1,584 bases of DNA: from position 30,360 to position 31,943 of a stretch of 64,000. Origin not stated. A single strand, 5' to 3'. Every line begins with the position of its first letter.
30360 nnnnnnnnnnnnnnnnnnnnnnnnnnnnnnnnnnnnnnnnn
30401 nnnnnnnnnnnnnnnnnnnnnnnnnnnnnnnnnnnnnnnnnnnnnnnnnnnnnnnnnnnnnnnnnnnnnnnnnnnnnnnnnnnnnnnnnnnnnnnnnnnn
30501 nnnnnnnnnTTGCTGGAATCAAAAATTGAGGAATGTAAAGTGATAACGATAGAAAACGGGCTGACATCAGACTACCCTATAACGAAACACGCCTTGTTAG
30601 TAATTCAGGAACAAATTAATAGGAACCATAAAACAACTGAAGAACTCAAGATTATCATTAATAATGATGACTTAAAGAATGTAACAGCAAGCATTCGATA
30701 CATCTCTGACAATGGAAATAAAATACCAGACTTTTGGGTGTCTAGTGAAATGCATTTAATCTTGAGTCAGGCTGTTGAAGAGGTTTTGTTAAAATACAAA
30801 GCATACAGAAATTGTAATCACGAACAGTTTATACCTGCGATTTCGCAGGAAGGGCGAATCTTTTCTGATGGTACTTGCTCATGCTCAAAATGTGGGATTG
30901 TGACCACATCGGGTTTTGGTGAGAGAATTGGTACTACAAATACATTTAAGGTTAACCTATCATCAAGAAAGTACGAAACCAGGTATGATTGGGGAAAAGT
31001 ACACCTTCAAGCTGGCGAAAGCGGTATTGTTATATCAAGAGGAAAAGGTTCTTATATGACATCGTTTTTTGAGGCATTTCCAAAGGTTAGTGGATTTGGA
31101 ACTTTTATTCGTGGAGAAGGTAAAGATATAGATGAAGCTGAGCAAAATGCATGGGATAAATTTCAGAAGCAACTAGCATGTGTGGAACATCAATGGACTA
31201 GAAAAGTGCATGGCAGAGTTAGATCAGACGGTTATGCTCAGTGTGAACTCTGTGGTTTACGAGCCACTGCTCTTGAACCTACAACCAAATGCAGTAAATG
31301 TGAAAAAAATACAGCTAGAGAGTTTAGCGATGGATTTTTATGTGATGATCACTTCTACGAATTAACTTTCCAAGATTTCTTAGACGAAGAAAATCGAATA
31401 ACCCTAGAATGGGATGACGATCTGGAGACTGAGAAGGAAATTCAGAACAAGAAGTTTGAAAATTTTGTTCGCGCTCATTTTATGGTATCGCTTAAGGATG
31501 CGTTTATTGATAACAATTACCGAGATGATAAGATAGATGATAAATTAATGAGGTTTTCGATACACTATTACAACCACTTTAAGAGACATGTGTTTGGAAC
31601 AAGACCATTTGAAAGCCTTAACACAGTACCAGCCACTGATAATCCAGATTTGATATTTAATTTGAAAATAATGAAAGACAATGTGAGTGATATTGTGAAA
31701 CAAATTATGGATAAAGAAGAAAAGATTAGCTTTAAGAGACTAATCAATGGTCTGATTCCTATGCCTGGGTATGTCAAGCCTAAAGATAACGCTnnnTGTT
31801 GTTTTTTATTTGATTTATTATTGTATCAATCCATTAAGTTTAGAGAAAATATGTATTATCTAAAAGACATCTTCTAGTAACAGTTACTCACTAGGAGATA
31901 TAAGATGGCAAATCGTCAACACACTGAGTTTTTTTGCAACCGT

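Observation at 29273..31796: Tandem duplicated cysteine-rich proteins of an unrecognised family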

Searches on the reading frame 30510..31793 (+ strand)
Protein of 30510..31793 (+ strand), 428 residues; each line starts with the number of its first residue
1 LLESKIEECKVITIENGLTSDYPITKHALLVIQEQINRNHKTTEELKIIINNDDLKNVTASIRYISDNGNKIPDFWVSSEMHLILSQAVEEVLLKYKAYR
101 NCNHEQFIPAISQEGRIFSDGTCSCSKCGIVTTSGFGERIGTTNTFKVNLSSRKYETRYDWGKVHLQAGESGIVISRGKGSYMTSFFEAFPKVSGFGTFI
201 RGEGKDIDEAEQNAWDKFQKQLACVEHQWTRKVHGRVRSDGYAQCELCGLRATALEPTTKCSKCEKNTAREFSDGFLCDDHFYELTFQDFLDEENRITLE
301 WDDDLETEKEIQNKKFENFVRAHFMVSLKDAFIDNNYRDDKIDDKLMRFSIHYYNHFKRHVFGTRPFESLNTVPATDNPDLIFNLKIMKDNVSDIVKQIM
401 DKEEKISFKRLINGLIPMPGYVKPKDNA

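Call 4: search_protein_families(library=pfam, proteins=[window:30510-31793:+], max_evalue=1)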
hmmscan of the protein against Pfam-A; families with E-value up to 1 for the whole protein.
window:30510-31793:+ (428 aa): 0 families

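Call 5: search_protein_families(library=phrogs, proteins=[window:30510-31793:+], max_evalue=0.1)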
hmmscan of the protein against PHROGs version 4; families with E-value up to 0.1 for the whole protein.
window:30510-31793:+ (428 aa): 1 family
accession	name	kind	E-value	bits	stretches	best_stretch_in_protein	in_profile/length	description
phrog_4188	-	unknown function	0.0073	17.1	1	213-249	7-43/50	-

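Call 8: find_homologous_proteins(query=window:30510-31793:+)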
Query window:30510-31793:+ (428 aa): 18 proteins with E <= 0.001 among 2471 candidates.
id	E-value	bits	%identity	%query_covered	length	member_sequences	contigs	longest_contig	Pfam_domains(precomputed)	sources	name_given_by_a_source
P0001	2.1e-280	948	98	98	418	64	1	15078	-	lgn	-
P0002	2.1e-251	852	86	98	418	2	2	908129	-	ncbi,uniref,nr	ncbi:hypothetical protein B9J93_20135 [Vibrio sp. V17_P4S1T151]|uniref:hypothetical protein n=1 Tax=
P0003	2.2e-170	585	99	60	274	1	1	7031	-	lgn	-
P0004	7.0e-44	169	34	74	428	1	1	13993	-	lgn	-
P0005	2.6e-43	167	41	46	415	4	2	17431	-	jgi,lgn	jgi:hypothetical protein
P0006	1.1e-41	161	39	56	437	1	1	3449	-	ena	-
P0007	6.6e-41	159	38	57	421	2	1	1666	-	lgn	-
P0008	1.5e-35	141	32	73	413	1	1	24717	-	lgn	-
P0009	6.7e-34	136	33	69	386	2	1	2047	-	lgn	-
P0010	4.2e-21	94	44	30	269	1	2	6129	-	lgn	-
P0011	5.1e-19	87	39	34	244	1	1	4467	-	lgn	-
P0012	7.8e-19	86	47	25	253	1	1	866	-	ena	-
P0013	4.4e-18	84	39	32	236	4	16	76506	-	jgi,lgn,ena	jgi:hypothetical protein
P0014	8.8e-17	79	44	30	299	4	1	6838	-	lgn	-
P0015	2.2e-14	71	48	24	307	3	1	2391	-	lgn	-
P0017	3.0e-6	45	36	27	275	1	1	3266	-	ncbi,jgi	-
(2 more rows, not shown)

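Call 14: search_dna_similar(query=window:30510-31793:+, collection=plasmids, mode=protein, max_rows=40)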
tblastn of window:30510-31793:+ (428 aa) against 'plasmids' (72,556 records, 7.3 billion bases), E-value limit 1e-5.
Records with a match: 17; places in all: 22; records where one place covers at least 80% of the query: 4.
Best place of each record, by identity: 95-99% 2; 80-90% 2; <60% 13.
By first word of the organism name: Vibrio 4; Variovorax 4; Acetobacter 2; Bosea 2; Arthrobacter 2; Clostridium 1; Pseudarthrobacter 1; Streptomyces 1.
By predicted mobility (MOB-suite, as given by PLSDB): non-mobilizable 16; mobilizable 1.
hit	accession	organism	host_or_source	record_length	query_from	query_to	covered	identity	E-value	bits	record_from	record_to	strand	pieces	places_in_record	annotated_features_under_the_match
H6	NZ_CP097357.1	Vibrio parahaemolyticus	oyster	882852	1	428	100%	95.8%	0e+0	857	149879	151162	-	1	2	hypothetical protein (x2)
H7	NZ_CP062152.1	Vibrio parahaemolyticus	oyster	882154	1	428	100%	95.8%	0e+0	857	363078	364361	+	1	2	hypothetical protein (x2)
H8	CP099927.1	Vibrio parahaemolyticus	Anadara tuberculosa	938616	1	428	100%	86.2%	0e+0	788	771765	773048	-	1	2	hypothetical protein (x2)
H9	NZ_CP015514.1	Vibrio vulnificus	Mactra veneriformis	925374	1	428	100%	86.0%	0e+0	786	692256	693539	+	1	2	hypothetical protein (x2)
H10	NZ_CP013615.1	Clostridium perfringens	canine,Pure culture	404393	135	281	34%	30.7%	3e-10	70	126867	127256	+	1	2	hypothetical protein (x2)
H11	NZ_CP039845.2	Acetobacter pasteurianus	whole organism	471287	147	263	27%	37.3%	3e-11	73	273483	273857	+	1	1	hypothetical protein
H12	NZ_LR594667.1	Variovorax sp. SRS16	linuron-contaminated soil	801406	164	281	28%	35.9%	2e-12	77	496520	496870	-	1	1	hypothetical protein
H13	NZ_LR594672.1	Variovorax sp. PBL-E5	linuron-contaminated soil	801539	164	281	28%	35.9%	2e-12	77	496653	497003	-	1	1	hypothetical protein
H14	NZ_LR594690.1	Variovorax sp. WDL1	linuron-contaminated soil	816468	164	281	28%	35.9%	2e-12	77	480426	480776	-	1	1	hypothetical protein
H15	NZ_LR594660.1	Variovorax sp. PBL-H6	linuron-contaminated soil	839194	164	281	28%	35.9%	2e-12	77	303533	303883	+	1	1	hypothetical protein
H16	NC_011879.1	Pseudarthrobacter chlorophenolicus A6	-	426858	148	281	31%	31.5%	6e-9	66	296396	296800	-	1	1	hypothetical protein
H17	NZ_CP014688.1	Acetobacter persici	water kefir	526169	147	257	26%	37.8%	4e-11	73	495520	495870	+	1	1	hypothetical protein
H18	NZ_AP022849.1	Bosea sp. ANAM02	Callyspongia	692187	160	256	23%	42.0%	2e-11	74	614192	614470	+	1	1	hypothetical protein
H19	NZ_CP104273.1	Arthrobacter sp. zg-Y1110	Marmot,single cell,intestinal contents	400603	155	270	27%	34.4%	2e-8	64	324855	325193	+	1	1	hypothetical protein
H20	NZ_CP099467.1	Arthrobacter caoxuetaonis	single cell,faeces,Qinghai,China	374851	155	268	27%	34.7%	6e-8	63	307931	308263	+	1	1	hypothetical protein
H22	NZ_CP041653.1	Streptomyces sp. RLB1-9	Isolated strain,Microscale soil grain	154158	156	250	22%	41.0%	2e-11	74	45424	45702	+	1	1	hypothetical protein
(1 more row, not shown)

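Call 20: search_solved_structures(query=A1, max_evalue=10)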
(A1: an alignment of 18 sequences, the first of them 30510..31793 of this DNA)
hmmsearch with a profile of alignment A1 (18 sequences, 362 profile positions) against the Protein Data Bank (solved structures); distinct sequences matched with E-value up to 10: 1.
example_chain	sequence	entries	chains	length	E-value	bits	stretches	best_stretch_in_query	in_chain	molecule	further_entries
8v8r_A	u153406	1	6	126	1.9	11.1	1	124-137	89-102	Enamine/imine deaminase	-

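Call 26: get_annotated_region(hit=H10, flank=8000)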
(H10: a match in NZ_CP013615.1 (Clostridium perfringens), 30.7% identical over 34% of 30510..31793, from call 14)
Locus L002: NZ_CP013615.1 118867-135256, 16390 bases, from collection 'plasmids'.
description: Clostridium perfringens strain JP838 plasmid pJFP838A, complete sequence
organism: Clostridium perfringens (NCBI taxid 1502)
taxonomy: Bacteria; Bacillota; Clostridia; Eubacteriales; Clostridiaceae; Clostridium; Clostridium perfringens
host: -; source: canine,Pure culture; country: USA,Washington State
typing (MOB-suite, as given by PLSDB): non-mobilizable
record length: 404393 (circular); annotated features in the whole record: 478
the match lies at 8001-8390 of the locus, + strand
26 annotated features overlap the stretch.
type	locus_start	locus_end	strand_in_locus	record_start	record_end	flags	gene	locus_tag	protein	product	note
CDS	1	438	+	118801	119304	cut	-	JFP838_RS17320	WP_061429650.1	hypothetical protein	-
CDS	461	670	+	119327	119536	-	-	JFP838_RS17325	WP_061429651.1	hypothetical protein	-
CDS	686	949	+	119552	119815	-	-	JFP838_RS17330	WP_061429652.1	hypothetical protein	-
CDS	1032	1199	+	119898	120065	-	-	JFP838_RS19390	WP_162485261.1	hypothetical protein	-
CDS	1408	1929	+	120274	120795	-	-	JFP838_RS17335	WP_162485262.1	MFS transporter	-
CDS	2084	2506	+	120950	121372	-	-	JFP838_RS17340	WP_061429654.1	single-stranded DNA-binding protein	-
CDS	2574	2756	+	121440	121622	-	-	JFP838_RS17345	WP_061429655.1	hypothetical protein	-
CDS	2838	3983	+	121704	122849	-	-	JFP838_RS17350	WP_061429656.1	DUF4317 family protein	-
CDS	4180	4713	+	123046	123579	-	-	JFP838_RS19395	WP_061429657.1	hypothetical protein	-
CDS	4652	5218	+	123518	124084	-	-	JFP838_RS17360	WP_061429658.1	CAP domain-containing protein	-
CDS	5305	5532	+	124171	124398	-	-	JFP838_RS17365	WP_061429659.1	hypothetical protein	-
CDS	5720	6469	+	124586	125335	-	-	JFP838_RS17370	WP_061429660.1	hypothetical protein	-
CDS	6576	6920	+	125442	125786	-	-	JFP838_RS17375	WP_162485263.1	hypothetical protein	-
CDS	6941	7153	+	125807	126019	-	-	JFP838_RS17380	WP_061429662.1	hypothetical protein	-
CDS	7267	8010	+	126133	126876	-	-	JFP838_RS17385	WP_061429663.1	hypothetical protein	-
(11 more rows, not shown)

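Call 27: predict_structure(alignment_id=A1)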
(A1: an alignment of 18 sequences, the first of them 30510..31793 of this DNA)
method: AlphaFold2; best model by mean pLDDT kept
length: 428 residues; sequences in the alignment: 18
mean_pLDDT: 68.8   pTM: 0.45
mean pLDDT of the five models: 68.8, 67.6, 67.0, 64.2, 60.3
residues with pLDDT >= 90: 48; 70-90: 188; 50-70: 113; < 50: 79
segments of 3 or more residues with pLDDT < 50: 1-7, 54-56, 68-77, 178-189, 290-292, 294-305, 403-428
pLDDT, mean of each block of 10 residues (from residue 1): 47 69 69 83 74 54 54 47 65 79 83 70 82 63 62 69 71 60 44 77 85 90 92 92 93 92 90 81 63 44 56 74 72 66 62 70 68 77 76 68 50 38 31
secondary structure, 60 per line:
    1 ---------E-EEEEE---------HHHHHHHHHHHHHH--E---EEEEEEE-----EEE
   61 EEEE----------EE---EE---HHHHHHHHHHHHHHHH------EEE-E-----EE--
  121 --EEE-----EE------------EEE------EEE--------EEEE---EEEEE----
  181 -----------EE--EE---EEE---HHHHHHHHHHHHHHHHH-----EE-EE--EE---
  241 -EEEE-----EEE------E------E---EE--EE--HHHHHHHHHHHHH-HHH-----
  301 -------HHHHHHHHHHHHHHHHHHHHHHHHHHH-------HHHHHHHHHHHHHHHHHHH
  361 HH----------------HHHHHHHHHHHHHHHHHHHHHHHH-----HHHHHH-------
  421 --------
elements in order: E12-16 H26-39 E46-52 E58-64 H85-100 E107-109 E123-125 E145-147 E154-156 E165-168 E172-176 E201-203 H207-223 E242-245 E251-253 H279-291 H308-334 H342-362 H379-402 H408-413

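Call 28: search_protein_representatives(alignment_id=A1)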
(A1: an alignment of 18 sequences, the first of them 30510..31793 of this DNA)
Query: 18 sequences, 362 profile positions. Proteins with E-value up to 0.001 (for the whole library): 847; up to 1e-10: 766; up to 1e-30: 441. The best 150 are listed.
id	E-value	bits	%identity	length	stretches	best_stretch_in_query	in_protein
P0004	1.1e-113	396.9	-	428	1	5-352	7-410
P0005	4.7e-112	391.5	-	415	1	1-361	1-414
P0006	7.2e-106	371.1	-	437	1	13-358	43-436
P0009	1.0e-104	367.4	-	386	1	5-360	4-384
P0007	1.8e-100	353.3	-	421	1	5-315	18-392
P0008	3.4e-94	332.7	-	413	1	12-344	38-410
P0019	1.7e-86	307.4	-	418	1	2-359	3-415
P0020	1.9e-86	307.2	-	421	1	3-343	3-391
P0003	1.6e-83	297.6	-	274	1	6-222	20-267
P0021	2.2e-82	293.9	-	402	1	29-343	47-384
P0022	2.0e-81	290.7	-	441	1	15-335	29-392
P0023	4.4e-81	289.6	-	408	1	34-358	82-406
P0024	1.4e-79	284.6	-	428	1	33-343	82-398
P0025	6.6e-77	275.8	-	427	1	8-343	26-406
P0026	2.8e-76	273.8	-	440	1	29-343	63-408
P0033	2.1e-73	264.3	-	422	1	7-353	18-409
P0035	7.3e-73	262.5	-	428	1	10-343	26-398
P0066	6.2e-56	206.8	-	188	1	90-247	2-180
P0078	3.1e-54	201.3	-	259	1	91-231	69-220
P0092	4.8e-52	194.1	-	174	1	90-243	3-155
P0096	8.1e-52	193.3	-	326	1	86-330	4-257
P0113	6.9e-50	187.0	-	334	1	96-327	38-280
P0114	9.1e-50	186.6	-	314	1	89-314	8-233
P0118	1.9e-49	185.5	-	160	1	97-231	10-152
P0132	1.0e-47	179.8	-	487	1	98-231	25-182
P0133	1.0e-47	179.8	-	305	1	89-231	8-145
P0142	4.8e-47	177.6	-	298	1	86-246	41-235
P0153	7.8e-46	173.6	-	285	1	89-268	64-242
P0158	1.5e-45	172.7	-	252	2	102-232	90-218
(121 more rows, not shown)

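Call 30: search_protein_families(library=ncbifam, proteins=[window:30540-31793:+, P0013, P0017, P0066, P0092, P0118, P0132, P0158], max_evalue=1)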
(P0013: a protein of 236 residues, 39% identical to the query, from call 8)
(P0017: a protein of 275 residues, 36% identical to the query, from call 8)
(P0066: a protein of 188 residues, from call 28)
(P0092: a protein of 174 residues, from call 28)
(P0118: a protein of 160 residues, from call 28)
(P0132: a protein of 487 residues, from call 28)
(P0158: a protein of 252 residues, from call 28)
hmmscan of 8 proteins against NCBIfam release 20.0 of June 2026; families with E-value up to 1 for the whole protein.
window:30540-31793:+ (418 aa): 0 families

P0013 (236 aa): 0 families

P0017 (275 aa): 0 families

P0066 (188 aa): 0 families

P0092 (174 aa): 0 families

P0118 (160 aa): 1 family
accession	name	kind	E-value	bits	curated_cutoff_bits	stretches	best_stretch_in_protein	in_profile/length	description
NF045510.1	4Cys_prefix_kin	domain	0.22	11.8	24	1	81-103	2-24/26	4-Cys prefix domain-containing protein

P0132 (487 aa): 0 families

P0158 (252 aa): 0 families

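Call 31: search_protein_families(library=pfam, proteins=[P0013, P0017, P0066, P0092, P0118, P0132, P0158, P0078, P0153, P0142], max_evalue=1)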
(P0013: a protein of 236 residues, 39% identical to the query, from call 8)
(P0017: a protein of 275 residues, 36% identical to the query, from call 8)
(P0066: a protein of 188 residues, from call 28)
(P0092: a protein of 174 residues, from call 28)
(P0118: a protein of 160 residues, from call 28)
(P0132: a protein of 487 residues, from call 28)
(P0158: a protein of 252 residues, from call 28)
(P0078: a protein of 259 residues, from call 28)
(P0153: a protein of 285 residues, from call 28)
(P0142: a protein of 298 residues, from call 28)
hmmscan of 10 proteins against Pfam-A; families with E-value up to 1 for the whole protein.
P0013 (236 aa): 0 families

P0017 (275 aa): 0 families

P0066 (188 aa): 0 families

P0092 (174 aa): 1 family
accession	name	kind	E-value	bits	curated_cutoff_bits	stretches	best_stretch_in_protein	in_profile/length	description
PF22289.1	DmmA-like_C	-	0.44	11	27.4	1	100-123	3-26/44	Dimethylamine monooxygenase subunit DmmA-like, C-terminal domain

P0118 (160 aa): 5 families
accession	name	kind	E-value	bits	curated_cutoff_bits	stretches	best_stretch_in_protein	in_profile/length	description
PF00130.28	C1_1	-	0.0068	16.6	26.5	1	86-123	3-39/53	Phorbol esters/diacylglycerol binding domain (C1 domain)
PF13408.12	Zn_ribbon_recom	-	0.016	16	25.3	1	112-144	5-39/58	Recombinase zinc beta ribbon domain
PF18748.7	HMUDK_HMUD1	-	0.028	14.4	27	1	42-67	169-194/196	5-hmdU DNA kinase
PF12773.13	DZR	-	0.034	14.8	27.3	1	80-123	3-35/45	Double zinc ribbon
PF08271.17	Zn_Ribbon_TF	-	0.75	9.8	29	1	80-102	5-26/43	TFIIB zinc-binding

P0132 (487 aa): 1 family
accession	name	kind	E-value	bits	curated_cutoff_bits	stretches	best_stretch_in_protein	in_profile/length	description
PF18930.5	DUF5679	-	0.2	12.3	27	1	122-140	16-34/40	Domain of unknown function (DUF5679)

P0158 (252 aa): 0 families

P0078 (259 aa): 2 families
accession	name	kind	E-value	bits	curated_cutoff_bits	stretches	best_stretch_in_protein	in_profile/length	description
PF21304.2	T3S_SPI-1_N0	-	0.24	12.1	27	1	230-250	40-60/69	SPI-1 type 3 secretion system secretin, N0 domain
PF22082.2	TtuA_LIM_N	-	0.9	10.1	27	1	179-202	1-24/26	2-thiouridine synthetase TtuA, N-terminal LIM domain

P0153 (285 aa): 0 families

P0142 (298 aa): 0 families

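Call 36: get_annotated_region(hit=H12, flank=7000)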
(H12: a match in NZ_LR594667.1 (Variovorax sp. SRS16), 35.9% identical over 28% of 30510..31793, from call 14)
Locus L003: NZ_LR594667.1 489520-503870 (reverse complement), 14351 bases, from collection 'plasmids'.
description: Variovorax sp. SRS16 plasmid 2
organism: Variovorax sp. SRS16 (NCBI taxid 282217)
taxonomy: Bacteria; Pseudomonadota; Betaproteobacteria; Burkholderiales; Comamonadaceae; Variovorax; Variovorax sp. SRS16
host: -; source: linuron-contaminated soil; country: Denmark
typing (MOB-suite, as given by PLSDB): non-mobilizable
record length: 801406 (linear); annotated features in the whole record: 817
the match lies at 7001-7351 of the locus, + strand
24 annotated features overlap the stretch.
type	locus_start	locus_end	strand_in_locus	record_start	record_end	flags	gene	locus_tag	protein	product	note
CDS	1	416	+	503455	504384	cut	-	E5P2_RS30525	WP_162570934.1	hypothetical protein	-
CDS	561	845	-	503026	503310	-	-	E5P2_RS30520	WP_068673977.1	DUF1653 domain-containing protein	-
CDS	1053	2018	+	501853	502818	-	-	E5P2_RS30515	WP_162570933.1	hypothetical protein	-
CDS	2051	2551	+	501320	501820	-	-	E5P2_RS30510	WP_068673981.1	hypothetical protein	-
CDS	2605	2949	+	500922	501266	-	-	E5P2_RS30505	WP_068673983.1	hypothetical protein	-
CDS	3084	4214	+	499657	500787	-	-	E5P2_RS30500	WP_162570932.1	hypothetical protein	-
CDS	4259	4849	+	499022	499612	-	-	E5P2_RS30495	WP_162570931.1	hypothetical protein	-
CDS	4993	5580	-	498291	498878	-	-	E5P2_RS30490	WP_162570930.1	hypothetical protein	-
CDS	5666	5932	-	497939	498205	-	-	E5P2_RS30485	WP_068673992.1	hypothetical protein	-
CDS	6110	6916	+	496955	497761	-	-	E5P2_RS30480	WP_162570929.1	hypothetical protein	-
CDS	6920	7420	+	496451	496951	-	-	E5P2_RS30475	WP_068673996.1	hypothetical protein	-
CDS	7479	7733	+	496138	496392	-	-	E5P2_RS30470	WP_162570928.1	hypothetical protein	-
CDS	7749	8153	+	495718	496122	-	-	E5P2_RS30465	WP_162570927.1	hypothetical protein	-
CDS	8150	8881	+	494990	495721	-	-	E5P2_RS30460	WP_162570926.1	hypothetical protein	-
CDS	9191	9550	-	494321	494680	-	-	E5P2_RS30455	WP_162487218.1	helix-turn-helix transcriptional regulator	-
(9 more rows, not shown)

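Call 37: get_annotated_region(hit=H11, flank=7000)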
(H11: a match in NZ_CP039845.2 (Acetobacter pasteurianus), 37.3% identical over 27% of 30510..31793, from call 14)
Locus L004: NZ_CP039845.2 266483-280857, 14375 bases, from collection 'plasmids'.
description: Acetobacter pasteurianus strain CICC 22518 plasmid pAP22518-1, complete sequence
organism: Acetobacter pasteurianus (NCBI taxid 438)
taxonomy: Bacteria; Pseudomonadota; Alphaproteobacteria; Rhodospirillales; Acetobacteraceae; Acetobacter; Acetobacter pasteurianus
host: -; source: whole organism; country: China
typing (MOB-suite, as given by PLSDB): mobilizable; relaxase MOBP
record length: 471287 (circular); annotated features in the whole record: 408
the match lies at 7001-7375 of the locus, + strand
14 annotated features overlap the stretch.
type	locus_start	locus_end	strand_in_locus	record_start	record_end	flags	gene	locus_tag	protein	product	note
CDS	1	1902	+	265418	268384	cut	-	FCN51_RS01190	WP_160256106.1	DNA gyrase subunit A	GO:0006265 - DNA topological change [Evidence IEA]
CDS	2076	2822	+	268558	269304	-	-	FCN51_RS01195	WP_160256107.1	hypothetical protein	-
CDS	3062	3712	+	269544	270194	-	-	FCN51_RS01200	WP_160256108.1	hypothetical protein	-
CDS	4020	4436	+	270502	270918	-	-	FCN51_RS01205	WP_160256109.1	hypothetical protein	-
CDS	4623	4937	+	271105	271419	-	-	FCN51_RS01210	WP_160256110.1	hypothetical protein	-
CDS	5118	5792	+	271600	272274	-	-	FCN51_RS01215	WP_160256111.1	DUF47 family protein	-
CDS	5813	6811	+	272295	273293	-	-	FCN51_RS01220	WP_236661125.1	inorganic phosphate transporter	-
CDS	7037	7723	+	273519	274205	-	-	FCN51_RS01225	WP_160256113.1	hypothetical protein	-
CDS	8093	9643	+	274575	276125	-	-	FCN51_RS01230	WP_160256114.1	hypothetical protein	-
CDS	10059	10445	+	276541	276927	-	-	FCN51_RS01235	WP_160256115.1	hypothetical protein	-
CDS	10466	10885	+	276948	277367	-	-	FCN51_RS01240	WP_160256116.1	DUF4031 domain-containing protein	-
CDS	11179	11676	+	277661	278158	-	-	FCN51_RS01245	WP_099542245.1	hypothetical protein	-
CDS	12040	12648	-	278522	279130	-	-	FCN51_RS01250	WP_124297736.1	hypothetical protein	-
CDS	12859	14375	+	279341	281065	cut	-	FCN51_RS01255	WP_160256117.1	hypothetical protein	-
